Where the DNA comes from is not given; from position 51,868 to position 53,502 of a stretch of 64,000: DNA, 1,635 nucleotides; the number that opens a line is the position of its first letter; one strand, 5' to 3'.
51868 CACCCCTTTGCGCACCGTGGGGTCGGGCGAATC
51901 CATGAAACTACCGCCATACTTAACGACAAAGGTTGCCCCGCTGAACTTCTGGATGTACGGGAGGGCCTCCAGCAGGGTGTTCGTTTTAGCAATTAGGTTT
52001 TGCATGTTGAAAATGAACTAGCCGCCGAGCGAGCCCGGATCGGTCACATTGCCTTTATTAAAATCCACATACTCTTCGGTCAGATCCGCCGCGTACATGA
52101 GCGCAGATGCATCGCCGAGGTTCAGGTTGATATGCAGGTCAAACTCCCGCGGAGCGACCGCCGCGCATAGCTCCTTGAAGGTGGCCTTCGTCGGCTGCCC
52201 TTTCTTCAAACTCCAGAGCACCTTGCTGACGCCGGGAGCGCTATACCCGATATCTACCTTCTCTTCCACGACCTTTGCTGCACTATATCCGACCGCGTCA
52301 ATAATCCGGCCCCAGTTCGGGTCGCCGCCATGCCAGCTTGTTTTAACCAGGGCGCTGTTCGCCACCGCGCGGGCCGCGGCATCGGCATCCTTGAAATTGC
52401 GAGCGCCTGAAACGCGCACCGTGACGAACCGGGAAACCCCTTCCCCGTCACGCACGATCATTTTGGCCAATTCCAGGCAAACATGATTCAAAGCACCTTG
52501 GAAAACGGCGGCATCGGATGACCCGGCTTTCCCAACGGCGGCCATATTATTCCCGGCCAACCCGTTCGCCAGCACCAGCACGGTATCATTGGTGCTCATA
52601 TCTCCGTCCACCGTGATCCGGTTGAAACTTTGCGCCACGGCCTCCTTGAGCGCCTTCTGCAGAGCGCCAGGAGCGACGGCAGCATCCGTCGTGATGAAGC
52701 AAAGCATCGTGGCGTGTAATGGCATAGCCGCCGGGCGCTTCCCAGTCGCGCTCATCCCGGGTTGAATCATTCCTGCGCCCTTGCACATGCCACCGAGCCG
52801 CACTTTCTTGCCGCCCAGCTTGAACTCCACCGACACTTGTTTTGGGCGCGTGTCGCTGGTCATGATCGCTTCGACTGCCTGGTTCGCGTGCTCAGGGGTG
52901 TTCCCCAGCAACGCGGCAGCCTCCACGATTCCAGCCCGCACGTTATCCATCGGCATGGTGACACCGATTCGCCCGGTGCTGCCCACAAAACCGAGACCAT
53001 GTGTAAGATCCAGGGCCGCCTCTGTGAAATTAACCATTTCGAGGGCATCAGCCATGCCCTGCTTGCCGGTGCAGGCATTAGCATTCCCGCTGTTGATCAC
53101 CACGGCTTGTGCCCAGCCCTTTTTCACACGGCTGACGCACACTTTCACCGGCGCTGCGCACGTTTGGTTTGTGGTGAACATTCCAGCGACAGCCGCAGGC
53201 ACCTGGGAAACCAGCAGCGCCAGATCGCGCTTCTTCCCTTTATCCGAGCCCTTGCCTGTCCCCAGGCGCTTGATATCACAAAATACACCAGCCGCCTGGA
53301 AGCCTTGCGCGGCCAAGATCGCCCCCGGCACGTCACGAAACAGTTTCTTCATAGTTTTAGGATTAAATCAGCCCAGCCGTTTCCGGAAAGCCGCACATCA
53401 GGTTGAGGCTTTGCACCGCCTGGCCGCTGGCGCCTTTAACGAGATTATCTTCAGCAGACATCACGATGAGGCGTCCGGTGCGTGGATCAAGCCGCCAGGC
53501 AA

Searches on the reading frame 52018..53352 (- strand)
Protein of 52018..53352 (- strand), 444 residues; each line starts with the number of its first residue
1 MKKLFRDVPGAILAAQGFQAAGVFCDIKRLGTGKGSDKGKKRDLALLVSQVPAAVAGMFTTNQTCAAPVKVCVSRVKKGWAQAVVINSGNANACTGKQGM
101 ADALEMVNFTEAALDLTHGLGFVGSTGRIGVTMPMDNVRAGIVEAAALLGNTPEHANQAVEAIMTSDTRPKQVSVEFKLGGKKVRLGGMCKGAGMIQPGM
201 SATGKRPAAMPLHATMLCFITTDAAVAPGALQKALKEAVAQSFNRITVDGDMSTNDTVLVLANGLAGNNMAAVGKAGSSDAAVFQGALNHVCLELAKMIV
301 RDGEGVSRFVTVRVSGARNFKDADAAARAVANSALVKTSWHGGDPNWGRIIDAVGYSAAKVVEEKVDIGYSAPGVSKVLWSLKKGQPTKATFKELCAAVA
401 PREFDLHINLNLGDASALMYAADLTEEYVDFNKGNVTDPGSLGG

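Call 23: search_protein_families(library=pfam, proteins=[window:52018-53352:-], max_evalue=0.00001)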
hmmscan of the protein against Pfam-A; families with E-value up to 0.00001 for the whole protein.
window:52018-53352:- (444 aa): 1 family
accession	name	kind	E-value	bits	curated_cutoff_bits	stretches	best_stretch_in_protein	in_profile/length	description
PF01960.23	ArgJ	-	1.3e-128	429.4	32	1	38-432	10-372/377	ArgJ family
